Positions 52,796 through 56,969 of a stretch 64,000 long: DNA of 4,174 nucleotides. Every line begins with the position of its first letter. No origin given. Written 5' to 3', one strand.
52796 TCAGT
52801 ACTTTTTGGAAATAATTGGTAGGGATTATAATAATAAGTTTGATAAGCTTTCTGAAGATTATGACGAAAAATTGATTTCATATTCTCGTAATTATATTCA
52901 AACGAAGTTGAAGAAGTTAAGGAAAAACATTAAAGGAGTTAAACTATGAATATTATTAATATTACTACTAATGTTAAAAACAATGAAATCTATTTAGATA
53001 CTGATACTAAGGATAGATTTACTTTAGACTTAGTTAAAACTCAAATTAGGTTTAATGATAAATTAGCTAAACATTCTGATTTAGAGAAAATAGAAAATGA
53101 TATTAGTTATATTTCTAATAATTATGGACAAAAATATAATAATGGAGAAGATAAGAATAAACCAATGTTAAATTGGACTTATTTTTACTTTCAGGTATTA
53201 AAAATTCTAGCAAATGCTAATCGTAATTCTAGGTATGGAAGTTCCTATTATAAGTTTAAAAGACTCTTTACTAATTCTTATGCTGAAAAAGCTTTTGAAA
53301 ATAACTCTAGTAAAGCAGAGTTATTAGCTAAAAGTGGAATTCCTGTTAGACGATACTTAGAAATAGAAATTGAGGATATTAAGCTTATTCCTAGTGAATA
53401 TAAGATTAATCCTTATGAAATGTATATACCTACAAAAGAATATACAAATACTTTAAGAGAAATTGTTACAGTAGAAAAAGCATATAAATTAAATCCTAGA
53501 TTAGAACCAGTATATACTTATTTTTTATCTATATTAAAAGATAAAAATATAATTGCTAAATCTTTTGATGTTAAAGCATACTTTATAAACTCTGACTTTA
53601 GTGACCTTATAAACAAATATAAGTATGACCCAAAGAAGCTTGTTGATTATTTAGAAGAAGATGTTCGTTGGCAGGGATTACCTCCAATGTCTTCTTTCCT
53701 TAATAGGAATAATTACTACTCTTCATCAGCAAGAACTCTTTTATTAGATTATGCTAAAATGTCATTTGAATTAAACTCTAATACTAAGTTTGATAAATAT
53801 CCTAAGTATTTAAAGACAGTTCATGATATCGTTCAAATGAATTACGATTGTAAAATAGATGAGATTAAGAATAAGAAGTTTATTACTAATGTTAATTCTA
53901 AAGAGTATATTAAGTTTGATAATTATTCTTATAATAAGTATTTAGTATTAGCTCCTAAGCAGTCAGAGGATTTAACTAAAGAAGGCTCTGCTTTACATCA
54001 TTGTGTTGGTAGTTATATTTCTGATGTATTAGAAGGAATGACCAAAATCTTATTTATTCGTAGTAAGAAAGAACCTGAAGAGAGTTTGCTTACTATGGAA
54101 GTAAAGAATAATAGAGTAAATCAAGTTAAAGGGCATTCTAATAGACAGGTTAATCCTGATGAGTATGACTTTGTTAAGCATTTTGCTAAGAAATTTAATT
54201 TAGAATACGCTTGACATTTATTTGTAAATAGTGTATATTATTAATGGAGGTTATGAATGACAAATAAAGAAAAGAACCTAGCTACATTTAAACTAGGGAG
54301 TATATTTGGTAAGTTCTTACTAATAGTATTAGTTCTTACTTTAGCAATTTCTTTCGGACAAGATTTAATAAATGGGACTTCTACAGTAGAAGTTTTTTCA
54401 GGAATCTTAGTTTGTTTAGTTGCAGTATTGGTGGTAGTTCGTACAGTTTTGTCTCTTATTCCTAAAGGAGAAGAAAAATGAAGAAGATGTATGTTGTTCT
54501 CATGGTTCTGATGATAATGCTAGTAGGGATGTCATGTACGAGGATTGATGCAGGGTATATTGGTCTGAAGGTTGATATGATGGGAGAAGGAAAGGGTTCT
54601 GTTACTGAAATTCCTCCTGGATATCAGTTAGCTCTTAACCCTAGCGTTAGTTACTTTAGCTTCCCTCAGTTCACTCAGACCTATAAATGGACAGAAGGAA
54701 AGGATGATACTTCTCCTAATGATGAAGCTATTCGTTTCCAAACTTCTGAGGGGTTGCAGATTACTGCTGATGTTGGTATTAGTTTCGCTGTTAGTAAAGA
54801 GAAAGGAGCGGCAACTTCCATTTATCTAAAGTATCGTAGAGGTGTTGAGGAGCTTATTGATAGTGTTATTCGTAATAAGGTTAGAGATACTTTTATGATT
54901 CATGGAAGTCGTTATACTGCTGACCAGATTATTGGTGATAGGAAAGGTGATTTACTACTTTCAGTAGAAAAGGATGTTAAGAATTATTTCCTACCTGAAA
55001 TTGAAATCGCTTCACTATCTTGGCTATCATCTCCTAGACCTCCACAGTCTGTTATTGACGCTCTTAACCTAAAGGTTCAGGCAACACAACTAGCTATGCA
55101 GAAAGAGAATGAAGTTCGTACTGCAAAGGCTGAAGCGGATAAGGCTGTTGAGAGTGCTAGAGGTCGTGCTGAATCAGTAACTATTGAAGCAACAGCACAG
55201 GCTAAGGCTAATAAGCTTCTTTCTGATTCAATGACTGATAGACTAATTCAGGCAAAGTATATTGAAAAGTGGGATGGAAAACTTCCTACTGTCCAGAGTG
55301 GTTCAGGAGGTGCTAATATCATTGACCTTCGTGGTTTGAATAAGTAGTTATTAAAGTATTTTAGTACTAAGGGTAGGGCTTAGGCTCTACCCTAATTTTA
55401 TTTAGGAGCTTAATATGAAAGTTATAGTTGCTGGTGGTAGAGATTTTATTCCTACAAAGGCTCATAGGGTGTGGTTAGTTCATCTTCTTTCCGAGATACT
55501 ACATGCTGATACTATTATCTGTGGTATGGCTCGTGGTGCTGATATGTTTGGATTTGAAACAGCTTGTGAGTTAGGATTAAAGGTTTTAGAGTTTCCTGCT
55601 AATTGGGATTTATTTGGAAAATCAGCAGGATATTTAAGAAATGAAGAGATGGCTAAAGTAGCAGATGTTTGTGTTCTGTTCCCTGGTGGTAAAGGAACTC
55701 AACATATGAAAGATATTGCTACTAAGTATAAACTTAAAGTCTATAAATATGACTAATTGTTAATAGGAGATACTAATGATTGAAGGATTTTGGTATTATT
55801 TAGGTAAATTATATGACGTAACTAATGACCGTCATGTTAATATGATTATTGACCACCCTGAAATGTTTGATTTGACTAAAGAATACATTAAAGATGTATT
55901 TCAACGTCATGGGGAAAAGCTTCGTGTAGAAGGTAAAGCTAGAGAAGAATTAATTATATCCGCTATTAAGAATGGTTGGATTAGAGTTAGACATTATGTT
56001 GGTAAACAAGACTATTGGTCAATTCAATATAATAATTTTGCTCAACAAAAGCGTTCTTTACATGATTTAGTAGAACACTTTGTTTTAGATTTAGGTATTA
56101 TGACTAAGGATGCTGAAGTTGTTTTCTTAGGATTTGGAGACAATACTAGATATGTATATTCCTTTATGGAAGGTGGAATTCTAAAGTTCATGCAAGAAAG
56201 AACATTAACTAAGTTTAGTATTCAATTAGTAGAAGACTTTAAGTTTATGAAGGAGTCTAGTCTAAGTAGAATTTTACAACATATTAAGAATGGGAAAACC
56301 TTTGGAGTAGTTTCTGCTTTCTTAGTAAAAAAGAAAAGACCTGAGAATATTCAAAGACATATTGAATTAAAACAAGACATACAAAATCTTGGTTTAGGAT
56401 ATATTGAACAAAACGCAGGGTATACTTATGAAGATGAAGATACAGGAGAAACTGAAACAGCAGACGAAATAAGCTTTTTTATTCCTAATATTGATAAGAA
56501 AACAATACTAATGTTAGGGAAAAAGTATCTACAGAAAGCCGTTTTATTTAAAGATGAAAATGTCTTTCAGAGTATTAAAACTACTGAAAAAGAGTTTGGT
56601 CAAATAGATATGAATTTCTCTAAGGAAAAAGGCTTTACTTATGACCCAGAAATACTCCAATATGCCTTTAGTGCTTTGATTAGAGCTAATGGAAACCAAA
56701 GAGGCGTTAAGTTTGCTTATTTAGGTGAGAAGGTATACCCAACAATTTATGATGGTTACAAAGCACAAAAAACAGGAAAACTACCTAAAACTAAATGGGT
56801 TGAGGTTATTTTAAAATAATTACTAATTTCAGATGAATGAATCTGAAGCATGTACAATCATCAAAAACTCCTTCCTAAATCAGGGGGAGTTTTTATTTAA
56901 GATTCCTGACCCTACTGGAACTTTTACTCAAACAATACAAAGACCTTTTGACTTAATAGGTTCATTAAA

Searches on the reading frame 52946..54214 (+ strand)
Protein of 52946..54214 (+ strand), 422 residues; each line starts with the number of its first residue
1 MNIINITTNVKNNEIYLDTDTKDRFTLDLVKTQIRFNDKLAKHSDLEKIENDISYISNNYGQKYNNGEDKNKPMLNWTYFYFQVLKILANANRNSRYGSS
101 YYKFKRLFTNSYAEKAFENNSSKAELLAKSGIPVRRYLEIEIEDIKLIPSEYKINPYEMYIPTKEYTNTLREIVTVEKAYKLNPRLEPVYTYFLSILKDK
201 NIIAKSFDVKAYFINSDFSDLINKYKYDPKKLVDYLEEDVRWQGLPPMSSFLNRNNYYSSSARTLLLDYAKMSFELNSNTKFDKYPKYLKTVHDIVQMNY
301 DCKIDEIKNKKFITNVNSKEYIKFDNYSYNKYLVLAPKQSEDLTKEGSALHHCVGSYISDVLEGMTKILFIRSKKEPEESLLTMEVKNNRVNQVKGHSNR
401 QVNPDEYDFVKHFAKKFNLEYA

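Call 7: search_protein_families(library=phrogs, proteins=[window:52946-54214:+], max_evalue=0.001)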
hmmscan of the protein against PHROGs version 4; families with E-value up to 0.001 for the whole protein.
window:52946-54214:+ (422 aa): 7 families
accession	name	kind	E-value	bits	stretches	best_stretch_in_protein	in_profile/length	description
phrog_3169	-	unknown function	2.4e-53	182.9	1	167-421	228-470/474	-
phrog_8470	-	unknown function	5.6e-35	122.2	1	250-417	386-551/567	-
phrog_9653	-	unknown function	1e-24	88.5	1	178-415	147-364/373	-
phrog_7484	-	unknown function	1e-23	84.8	1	266-420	291-446/450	-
phrog_9253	-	unknown function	6.8e-14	51.9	1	270-400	635-775/819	-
phrog_28566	-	unknown function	8e-10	39.2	1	218-392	196-368/406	-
phrog_16315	-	unknown function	1.8e-07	31.2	1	253-406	356-505/532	-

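Call 52: search_protein_families(library=pfam, proteins=[window:52946-54214:+], max_evalue=0.001)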
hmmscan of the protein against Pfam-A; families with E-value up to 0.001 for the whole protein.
window:52946-54214:+ (422 aa): 1 family
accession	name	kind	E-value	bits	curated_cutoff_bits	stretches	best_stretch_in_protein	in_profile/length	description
PF14284.11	PcfJ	-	4.8e-26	91.8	25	1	266-405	2-142/147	PcfJ-like protein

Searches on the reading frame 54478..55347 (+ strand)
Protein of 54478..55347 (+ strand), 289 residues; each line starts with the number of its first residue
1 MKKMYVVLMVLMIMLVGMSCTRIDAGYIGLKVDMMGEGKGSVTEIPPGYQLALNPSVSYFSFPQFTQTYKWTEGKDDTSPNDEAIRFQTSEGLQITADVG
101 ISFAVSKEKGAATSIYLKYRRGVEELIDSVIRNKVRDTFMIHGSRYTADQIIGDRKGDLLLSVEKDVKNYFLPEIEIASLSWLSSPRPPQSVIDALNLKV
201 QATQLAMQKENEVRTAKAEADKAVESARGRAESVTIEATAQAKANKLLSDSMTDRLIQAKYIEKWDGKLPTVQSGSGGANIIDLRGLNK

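Call 53: search_protein_families(library=phrogs, proteins=[window:54478-55347:+], max_evalue=0.001)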
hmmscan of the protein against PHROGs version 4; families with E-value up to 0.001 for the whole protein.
window:54478-55347:+ (289 aa): 2 families
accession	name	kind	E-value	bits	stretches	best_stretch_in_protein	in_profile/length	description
phrog_200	-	other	5.2e-63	214.4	1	1-287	81-362/379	lipoprotein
phrog_21428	-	unknown function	0.00013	22.8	1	1-40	2-41/63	-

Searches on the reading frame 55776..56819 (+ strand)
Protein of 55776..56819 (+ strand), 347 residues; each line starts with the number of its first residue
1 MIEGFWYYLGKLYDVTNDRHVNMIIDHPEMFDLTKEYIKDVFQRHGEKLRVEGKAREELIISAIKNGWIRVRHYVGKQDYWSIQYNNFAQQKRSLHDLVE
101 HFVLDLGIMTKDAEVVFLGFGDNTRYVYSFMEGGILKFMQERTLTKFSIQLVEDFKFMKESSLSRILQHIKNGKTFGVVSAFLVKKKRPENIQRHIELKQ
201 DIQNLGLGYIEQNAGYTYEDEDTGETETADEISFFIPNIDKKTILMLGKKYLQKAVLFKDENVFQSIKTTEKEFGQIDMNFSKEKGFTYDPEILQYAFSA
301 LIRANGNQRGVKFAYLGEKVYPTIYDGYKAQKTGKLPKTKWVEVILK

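Call 52: search_protein_families(library=pfam, proteins=[window:55776-56819:+], max_evalue=0.001)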
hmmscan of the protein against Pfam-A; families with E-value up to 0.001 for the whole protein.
window:55776-56819:+ (347 aa): 2 families
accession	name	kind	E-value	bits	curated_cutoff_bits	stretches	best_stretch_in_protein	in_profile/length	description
PF11697.13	DUF3293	-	3.3e-06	28.1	25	1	188-256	13-73/73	Protein of unknown function (DUF3293)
PF23780.1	S-AdoMet_lyase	-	9.7e-05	22.8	28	1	178-290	2-124/133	S-Adenosylmethionine lyase family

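Call 53: search_protein_families(library=phrogs, proteins=[window:55776-56819:+], max_evalue=0.001)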
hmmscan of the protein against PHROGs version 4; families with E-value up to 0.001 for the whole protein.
window:55776-56819:+ (347 aa): 2 families
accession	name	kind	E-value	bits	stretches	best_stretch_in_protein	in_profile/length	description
phrog_12788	-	unknown function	3.2e-09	37.7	1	151-286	51-188/219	-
phrog_2226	-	other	0.00095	19.9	0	178-260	9-93/142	SAM-dependent methyltransferase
